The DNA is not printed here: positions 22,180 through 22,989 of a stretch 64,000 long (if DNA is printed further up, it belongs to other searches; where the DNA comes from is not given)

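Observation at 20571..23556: G+C-rich block of decayed adhesin, regulator and c-di-GMP genes between spv and ccd/resD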

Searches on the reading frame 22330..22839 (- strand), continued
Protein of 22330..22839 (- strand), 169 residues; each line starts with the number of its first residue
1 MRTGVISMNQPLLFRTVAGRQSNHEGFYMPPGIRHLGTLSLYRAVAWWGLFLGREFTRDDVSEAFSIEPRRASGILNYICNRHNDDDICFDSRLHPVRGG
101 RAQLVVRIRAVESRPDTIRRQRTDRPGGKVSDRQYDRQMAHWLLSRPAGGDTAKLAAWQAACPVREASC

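Call 59: list_cluster_members(proteins=[P0017, P0020, P0021, P0024, P0025, P0013, P0012, P0019, P0022, P0010])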
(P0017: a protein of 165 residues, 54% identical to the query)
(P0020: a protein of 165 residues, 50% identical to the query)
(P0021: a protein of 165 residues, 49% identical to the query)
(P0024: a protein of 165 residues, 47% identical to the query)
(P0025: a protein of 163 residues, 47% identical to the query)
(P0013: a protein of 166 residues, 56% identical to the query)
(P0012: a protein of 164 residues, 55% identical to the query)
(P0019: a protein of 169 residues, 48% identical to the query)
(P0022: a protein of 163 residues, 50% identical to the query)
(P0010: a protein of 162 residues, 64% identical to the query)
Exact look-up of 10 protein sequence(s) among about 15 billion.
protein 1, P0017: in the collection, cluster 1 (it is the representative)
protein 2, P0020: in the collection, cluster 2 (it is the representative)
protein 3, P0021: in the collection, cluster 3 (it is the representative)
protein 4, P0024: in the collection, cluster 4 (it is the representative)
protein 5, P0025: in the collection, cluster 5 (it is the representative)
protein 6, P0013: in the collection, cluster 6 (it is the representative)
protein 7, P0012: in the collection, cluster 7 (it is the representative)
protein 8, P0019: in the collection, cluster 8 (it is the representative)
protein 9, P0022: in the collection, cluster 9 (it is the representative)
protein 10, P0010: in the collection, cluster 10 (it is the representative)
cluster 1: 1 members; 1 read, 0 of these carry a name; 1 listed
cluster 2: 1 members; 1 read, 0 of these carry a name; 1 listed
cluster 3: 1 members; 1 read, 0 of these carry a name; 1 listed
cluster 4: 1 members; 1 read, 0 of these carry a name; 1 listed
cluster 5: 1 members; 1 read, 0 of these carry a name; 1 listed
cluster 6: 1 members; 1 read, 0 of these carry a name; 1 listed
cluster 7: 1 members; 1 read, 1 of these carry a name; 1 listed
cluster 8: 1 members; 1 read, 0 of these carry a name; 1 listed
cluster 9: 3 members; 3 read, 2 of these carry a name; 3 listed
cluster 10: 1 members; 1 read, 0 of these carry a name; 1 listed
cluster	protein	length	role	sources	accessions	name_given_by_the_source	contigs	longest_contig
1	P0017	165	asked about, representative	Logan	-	-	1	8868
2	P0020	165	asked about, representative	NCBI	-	-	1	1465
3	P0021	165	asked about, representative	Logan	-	-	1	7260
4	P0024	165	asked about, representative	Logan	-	-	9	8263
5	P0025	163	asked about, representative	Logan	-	-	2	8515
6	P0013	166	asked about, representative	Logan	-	-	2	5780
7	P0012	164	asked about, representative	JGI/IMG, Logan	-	hypothetical protein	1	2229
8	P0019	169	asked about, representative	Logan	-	-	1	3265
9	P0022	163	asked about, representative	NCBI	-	-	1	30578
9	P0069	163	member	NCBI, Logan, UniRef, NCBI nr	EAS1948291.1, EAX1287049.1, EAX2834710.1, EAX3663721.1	CaiF/GrlA family transcriptional regulator [Salmonella enterica] | CaiF/GrlA family transcriptional regulator n=1 Tax=Salmonella enterica TaxID=28901 ...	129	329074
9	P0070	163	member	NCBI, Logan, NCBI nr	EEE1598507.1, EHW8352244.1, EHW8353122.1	CaiF/GrlA family transcriptional regulator [Salmonella enterica] | CaiF/GrlA family transcriptional regulator [Salmonella enterica subsp. enterica serovar ...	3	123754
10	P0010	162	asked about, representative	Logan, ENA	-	-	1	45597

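Call 60: find_homologous_proteins(query=L019:1-2013:+, max_evalue=1e-50)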
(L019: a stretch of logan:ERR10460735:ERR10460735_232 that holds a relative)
Query L019:1-2013:+ (671 aa): 420 proteins with E <= 1e-50 among 8000 candidates; the best 120 are listed.
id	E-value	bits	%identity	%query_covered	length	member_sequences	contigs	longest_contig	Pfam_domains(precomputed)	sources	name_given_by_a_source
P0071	0.0e+0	1479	97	100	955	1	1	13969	PF03797.26,PF18883.7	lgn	-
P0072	2.2e-262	890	59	100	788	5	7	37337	PF03797.26,PF18883.7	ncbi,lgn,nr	ncbi:autotransporter outer membrane beta-barrel domain-containing protein [Salmonella enterica]|nr:a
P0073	6.8e-258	876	59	100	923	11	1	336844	PF03797.26,PF18883.7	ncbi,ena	-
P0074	2.9e-256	870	58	100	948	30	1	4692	PF12951.14,PF03797.26,PF18883.7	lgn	-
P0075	2.1e-255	867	59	100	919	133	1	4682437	PF03797.26,PF18883.7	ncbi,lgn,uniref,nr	ncbi:autotransporter outer membrane beta-barrel domain-containing protein [Citrobacter freundii]|uni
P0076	2.2e-254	864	59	100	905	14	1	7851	PF03797.26,PF18883.7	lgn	-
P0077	2.5e-248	844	56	100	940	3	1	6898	PF03797.26,PF18883.7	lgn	-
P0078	5.1e-244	830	56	100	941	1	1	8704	PF03797.26,PF18883.7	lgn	-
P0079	1.2e-242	825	56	100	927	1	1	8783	PF03797.26,PF18883.7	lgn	-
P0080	2.9e-232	791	54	100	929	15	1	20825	PF12951.14,PF03797.26,PF18883.7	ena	-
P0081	1.5e-230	785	54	100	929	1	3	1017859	PF12951.14,PF03797.26,PF18883.7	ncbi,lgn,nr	ncbi:autotransporter outer membrane beta-barrel domain-containing protein [Citrobacter amalonaticus]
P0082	1.8e-230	785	54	100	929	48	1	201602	PF12951.14,PF03797.26,PF18883.7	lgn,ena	-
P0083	2.7e-230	784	54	100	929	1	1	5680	PF12951.14,PF03797.26,PF18883.7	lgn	-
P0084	6.5e-230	783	53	100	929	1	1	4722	PF12951.14,PF03797.26,PF18883.7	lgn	-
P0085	2.2e-226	771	53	100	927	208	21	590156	PF12951.14,PF03797.26,PF18883.7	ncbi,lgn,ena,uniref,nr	ncbi:TPA: autotransporter outer membrane beta-barrel domain-containing protein [Citrobacter amalonat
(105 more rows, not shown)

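Call 70: search_dna_similar(query=window:22330-22818:-, collection=plasmids, mode=protein, max_rows=40, rows=spread, max_evalue=1e-10)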
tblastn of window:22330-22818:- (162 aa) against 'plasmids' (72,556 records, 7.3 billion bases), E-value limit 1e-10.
Records with a match: 236; places in all: 239; records where one place covers at least 80% of the query: 229.
Best place of each record, by identity: >=99% 225; 95-99% 1; 80-90% 1; <60% 9.
By first word of the organism name: Salmonella 230; Yersinia 6.
By predicted mobility (MOB-suite, as given by PLSDB): non-mobilizable 126; conjugative 110.
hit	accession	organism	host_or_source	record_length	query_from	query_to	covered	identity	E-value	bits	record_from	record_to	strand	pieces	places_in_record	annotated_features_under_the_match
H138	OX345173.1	Salmonella enterica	-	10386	1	162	100%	100.0%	5e-105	335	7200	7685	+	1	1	CDS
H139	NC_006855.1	Salmonella enterica subsp. enterica serovar Choleraesuis ...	-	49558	1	162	100%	100.0%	5e-105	335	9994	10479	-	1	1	CaiF/GrlA family transcriptional regulator | membrane protein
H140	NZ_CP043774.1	Salmonella enterica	yak,milk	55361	1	162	100%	100.0%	5e-105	335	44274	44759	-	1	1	CaiF/GrlA family transcriptional regulator | membrane protein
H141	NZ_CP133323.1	Salmonella enterica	raw almonds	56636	1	162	100%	100.0%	5e-105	335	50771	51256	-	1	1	CaiF/GrlA family transcriptional regulator | membrane protein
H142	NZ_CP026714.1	Salmonella enterica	Homo sapiens,stool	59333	1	162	100%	100.0%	5e-105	335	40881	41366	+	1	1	CaiF/GrlA family transcriptional regulator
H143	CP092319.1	Salmonella enterica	-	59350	1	162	100%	100.0%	5e-105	335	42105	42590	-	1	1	none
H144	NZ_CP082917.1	Salmonella enterica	broiler chicken,pure culture,intestine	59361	1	162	100%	100.0%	5e-105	335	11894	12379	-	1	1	CaiF/GrlA family transcriptional regulator | membrane protein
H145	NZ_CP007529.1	Salmonella enterica subsp. enterica serovar Enteritidis ...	Homo sapiens,human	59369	1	162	100%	100.0%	5e-105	335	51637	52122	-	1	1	CaiF/GrlA family transcriptional regulator | membrane protein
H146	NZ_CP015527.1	Salmonella enterica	chicken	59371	1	162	100%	100.0%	5e-105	335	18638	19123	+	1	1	CaiF/GrlA family transcriptional regulator | membrane protein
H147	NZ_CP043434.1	Salmonella enterica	cell culture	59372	1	162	100%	100.0%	5e-105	335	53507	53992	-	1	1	CaiF/GrlA family transcriptional regulator | membrane protein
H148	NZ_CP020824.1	Salmonella enterica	product egg raw white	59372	1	162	100%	100.0%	5e-105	335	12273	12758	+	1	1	CaiF/GrlA family transcriptional regulator | membrane protein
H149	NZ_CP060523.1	Salmonella enterica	-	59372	1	162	100%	100.0%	5e-105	335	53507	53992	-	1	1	CaiF/GrlA family transcriptional regulator | membrane protein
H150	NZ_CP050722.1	Salmonella enterica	Homo sapiens,Human blood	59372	1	162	100%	100.0%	5e-105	335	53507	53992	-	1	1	CaiF/GrlA family transcriptional regulator | membrane protein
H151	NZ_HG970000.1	Salmonella enterica subsp. enterica serovar Enteritidis ...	-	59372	1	162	100%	100.0%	5e-105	335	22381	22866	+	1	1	CaiF/GrlA family transcriptional regulator | membrane protein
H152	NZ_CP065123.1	Salmonella enterica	Homo sapiens,cell culture,stool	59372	1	162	100%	100.0%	5e-105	335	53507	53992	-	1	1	CaiF/GrlA family transcriptional regulator | membrane protein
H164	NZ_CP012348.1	Salmonella enterica subsp. enterica serovar Pullorum str. ...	Homo sapiens,human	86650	1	162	100%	100.0%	5e-105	335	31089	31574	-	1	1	CaiF/GrlA family transcriptional regulator | membrane protein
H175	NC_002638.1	Salmonella enterica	-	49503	1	162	100%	98.1%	3e-101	325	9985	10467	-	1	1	CaiF/GrlA family transcriptional regulator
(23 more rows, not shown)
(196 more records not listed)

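Call 71: predict_structure(alignment_id=A1)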
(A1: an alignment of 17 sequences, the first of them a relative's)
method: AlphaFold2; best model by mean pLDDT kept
length: 162 residues; sequences in the alignment: 17
mean_pLDDT: 79.6   pTM: 0.57
mean pLDDT of the five models: 79.6, 79.6, 79.4, 78.3, 77.6
residues with pLDDT >= 90: 90; 70-90: 29; 50-70: 11; < 50: 32
segments of 3 or more residues with pLDDT < 50: 1-15, 110-122, 160-162
pLDDT, mean of each block of 10 residues (from residue 1): 40 55 91 93 97 96 95 82 95 94 78 42 67 91 89 78 40
secondary structure, 60 per line:
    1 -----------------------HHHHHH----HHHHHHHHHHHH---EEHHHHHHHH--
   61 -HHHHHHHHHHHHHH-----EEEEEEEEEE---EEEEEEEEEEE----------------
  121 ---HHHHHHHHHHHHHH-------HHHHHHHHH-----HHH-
elements in order: H24-29 H34-45 H51-58 H62-75 E81-90 E94-104 H124-137 H145-153

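Call 73: fold_search(model_id=the predicted structure, library=pdb)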
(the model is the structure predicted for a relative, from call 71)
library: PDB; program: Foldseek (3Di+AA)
matches with E <= 10: 815; with E <= 0.001: 1
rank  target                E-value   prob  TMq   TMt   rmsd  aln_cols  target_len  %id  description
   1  4kt5_C                1.6e-05  1.00  0.50  0.89   1.5        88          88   28  Structure of GrlR-GrlA complex (released 2013-10-09)
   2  6kf4_G                1.2e-02  0.99  0.31  0.30   9.5       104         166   19  Cryo-EM structure of Thermococcus kodakarensis RNA polymerase (released 2020-07-01)
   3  5gpy_A                1.7e-02  0.98  0.32  0.30   5.2        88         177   17  Crystal structure of the human TFIIE complex (released 2016-11-02)
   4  7nvs_W                1.8e-02  0.98  0.32  0.28   4.2        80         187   19  RNA polymerase II core pre-initiation complex with closed promoter DNA in proximal position (released 2021-05-05)
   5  5jbr_A                2.6e-02  0.97  0.32  0.35  11.0       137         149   10  Crystal structure of uncharacterized protein Bcav_2135 from Beutenbergia cavernae (released 2016-04-20)
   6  5f7q_L                3.3e-02  0.99  0.31  0.14   3.1        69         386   20  ROK repressor Lmo0178 from Listeria monocytogenes bound to operator (released 2016-09-07)
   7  6pln_B                3.7e-02  0.96  0.31  0.45   9.4       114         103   14  X-ray crystal structure of Pyrococcus furiosus general transcription factor TFE-alpha (released 2020-07-08)
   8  5f7q_C                4.0e-02  0.97  0.31  0.15   4.0        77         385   19  ROK repressor Lmo0178 from Listeria monocytogenes bound to operator (released 2016-09-07)
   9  5jbr_B                4.2e-02  0.95  0.33  0.37  10.3       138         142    9  Crystal structure of uncharacterized protein Bcav_2135 from Beutenbergia cavernae (released 2016-04-20)
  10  6pco_B                4.2e-02  0.87  0.29  0.34  12.2       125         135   14  Mechanism for regulation of DNA binding of Bordetella bronchiseptica BpsR by 6-hydroxynicotinic acid (released 2019-11-06)
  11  7el3_B                4.5e-02  0.97  0.31  0.36   5.5        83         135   16  Crystal structure of HpaR-DNA complex from Acinetobacter baumannii (released 2022-01-19)
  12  7nvr_W                4.5e-02  0.92  0.31  0.26   4.0        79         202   19  Human Mediator with RNA Polymerase II Pre-initiation complex (released 2021-05-05)
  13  7el3_A                4.8e-02  0.93  0.29  0.34   5.6        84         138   17  Crystal structure of HpaR-DNA complex from Acinetobacter baumannii (released 2022-01-19)
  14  6cmv_D                5.1e-02  1.00  0.35  0.49   5.0        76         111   16  Crystal structure of Archaeal Biofilm Regulator (AbfR2) from Sulfolobus acidocaldarius (released 2018-11-14)
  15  2p4w_B                5.4e-02  0.89  0.34  0.28  11.7       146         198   12  Crystal structure of heat shock regulator from Pyrococcus furiosus (released 2007-03-27)
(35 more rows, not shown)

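Call 75: search_protein_families(library=pfam, proteins=[L025:1310-7258:+, L019:4955-5734:+, L019:6249-6884:+, L019:4131-4898:+], max_evalue=0.001)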
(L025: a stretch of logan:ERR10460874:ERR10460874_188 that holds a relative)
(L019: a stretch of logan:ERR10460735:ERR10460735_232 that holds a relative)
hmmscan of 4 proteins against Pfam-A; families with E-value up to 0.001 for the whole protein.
L025:1310-7258:+ (1983 aa): 5 families
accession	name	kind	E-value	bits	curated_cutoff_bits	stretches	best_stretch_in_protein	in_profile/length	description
PF02369.22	Big_1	-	1.5e-110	362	34.9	11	780-868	2-92/93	Bacterial Ig-like domain (group 1)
PF11924.14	IAT_beta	-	1.7e-108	362.9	22.3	1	147-421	2-279/279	Inverse autotransporter, beta-domain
PF09134.16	Invasin_D3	-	3.2e-82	271.7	33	9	981-1077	1-91/98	Invasin, domain 3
PF01476.26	LysM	-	9.7e-07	29.1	20.9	1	68-115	1-43/43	LysM domain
PF18565.7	Glyco_hydro2_C5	-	7e-06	26.3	32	0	660-747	3-85/103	Glycoside hydrolase family 2 C-terminal domain 5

L019:4955-5734:+ (259 aa): 1 family
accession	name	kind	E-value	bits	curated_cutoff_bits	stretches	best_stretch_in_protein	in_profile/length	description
PF00563.25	EAL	-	1.6e-46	159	31.3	1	6-240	2-236/236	EAL domain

L019:6249-6884:+ (211 aa): 1 family
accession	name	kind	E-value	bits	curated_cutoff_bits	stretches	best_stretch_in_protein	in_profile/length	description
PF00196.25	GerE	-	7.3e-07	29.2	23.5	1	131-182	2-53/57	Bacterial regulatory proteins, luxR family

L019:4131-4898:+ (255 aa): 0 families
